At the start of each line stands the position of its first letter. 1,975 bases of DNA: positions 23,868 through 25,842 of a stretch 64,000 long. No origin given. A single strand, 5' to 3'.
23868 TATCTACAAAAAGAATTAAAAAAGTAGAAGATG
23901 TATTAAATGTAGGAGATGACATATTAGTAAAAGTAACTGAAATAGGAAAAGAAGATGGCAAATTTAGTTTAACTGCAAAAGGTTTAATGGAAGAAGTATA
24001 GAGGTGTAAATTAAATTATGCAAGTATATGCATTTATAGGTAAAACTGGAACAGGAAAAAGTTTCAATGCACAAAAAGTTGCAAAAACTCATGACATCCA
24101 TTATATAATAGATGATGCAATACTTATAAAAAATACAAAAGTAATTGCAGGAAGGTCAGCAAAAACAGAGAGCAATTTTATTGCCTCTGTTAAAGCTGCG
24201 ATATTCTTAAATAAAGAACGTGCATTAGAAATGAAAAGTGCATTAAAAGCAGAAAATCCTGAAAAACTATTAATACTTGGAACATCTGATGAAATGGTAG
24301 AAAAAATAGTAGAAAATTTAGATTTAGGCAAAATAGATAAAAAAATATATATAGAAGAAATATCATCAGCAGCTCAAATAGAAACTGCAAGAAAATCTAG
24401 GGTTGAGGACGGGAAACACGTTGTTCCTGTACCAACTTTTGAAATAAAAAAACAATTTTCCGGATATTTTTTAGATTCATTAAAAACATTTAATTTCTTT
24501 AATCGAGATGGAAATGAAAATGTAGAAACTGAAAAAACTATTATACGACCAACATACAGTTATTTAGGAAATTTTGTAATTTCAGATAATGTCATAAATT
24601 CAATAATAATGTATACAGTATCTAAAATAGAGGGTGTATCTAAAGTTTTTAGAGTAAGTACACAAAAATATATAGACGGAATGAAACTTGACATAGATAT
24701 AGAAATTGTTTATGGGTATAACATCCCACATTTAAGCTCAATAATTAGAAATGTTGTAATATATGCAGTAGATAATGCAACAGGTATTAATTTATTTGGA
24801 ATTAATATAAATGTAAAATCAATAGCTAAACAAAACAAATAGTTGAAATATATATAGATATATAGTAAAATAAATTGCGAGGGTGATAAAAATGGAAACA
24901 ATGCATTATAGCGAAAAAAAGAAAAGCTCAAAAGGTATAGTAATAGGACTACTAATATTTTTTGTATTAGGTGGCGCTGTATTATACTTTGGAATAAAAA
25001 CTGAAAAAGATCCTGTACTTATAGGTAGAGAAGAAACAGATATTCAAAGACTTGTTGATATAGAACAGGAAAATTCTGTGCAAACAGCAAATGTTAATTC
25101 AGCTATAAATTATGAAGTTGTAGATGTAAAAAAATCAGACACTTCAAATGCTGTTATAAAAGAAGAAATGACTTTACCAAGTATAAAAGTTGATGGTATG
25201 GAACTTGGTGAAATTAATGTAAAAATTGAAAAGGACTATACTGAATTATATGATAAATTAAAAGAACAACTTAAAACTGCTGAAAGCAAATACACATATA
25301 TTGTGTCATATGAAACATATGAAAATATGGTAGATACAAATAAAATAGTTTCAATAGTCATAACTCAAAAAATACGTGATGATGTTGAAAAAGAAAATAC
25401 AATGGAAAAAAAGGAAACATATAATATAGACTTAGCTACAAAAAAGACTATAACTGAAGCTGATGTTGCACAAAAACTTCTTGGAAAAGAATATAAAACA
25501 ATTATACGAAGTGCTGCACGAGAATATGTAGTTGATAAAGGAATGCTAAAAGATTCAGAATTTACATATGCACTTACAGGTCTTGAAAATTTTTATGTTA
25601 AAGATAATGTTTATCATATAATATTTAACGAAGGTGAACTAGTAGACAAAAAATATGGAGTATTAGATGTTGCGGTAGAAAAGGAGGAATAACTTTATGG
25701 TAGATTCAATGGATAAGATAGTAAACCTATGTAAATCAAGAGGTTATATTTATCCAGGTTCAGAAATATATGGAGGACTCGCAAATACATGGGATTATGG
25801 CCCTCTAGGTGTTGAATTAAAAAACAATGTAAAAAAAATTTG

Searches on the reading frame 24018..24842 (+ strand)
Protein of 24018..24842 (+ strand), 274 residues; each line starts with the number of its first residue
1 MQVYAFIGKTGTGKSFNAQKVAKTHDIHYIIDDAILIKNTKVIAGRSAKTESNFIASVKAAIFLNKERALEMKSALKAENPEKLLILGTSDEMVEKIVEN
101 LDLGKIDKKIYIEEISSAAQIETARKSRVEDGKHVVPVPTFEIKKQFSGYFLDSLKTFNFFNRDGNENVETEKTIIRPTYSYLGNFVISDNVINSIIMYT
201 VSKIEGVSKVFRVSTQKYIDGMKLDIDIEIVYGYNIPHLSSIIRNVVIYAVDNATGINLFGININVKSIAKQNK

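Call 11: search_protein_families(library=pfam, proteins=[window:24018-24842:+])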
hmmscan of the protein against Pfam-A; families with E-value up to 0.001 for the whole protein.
window:24018-24842:+ (274 aa): 1 family
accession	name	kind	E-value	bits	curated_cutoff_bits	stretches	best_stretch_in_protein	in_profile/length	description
PF03780.18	Asp23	-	2.4e-10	41.3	28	1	220-269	58-107/108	Asp23 family, cell envelope-related function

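Call 22: search_protein_families(library=padloc, proteins=[window:24018-24842:+], max_evalue=1)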
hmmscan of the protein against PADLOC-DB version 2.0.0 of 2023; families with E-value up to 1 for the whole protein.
window:24018-24842:+ (274 aa): 0 families

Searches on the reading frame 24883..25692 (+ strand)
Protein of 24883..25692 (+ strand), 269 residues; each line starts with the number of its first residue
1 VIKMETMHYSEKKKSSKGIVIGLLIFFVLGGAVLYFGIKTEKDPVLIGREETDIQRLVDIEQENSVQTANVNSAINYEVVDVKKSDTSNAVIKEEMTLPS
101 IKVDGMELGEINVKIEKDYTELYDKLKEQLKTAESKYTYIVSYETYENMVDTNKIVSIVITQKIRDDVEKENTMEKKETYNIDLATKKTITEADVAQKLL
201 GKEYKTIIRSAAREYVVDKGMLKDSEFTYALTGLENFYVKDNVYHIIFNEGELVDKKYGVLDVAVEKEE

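Call 11: search_protein_families(library=pfam, proteins=[window:24883-25692:+])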
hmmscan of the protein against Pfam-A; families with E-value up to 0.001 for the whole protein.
window:24883-25692:+ (269 aa): 0 families

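Call 22: search_protein_families(library=padloc, proteins=[window:24883-25692:+], max_evalue=1)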
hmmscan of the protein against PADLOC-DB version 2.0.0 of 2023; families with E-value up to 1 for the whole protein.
window:24883-25692:+ (269 aa): 0 families

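Call 23: search_protein_families(library=pfam, proteins=[window:24883-25692:+], max_evalue=5)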
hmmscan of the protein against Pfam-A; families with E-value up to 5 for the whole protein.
window:24883-25692:+ (269 aa): 4 families
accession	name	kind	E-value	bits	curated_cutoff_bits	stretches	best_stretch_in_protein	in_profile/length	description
PF06624.17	RAMP4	-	0.06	13.8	24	1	10-34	29-54/60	Ribosome associated membrane protein RAMP4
PF18466.6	GluRS_N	-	0.11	13.4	26.7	1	66-91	3-30/55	Glutamate--tRNA ligase N-terminal domain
PF13739.11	PdaC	-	0.96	11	29.1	1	88-162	4-84/95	Deacetylase PdaC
PF11738.13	DUF3298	-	1.4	10.3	24.1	0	209-263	15-79/84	Protein of unknown function (DUF3298)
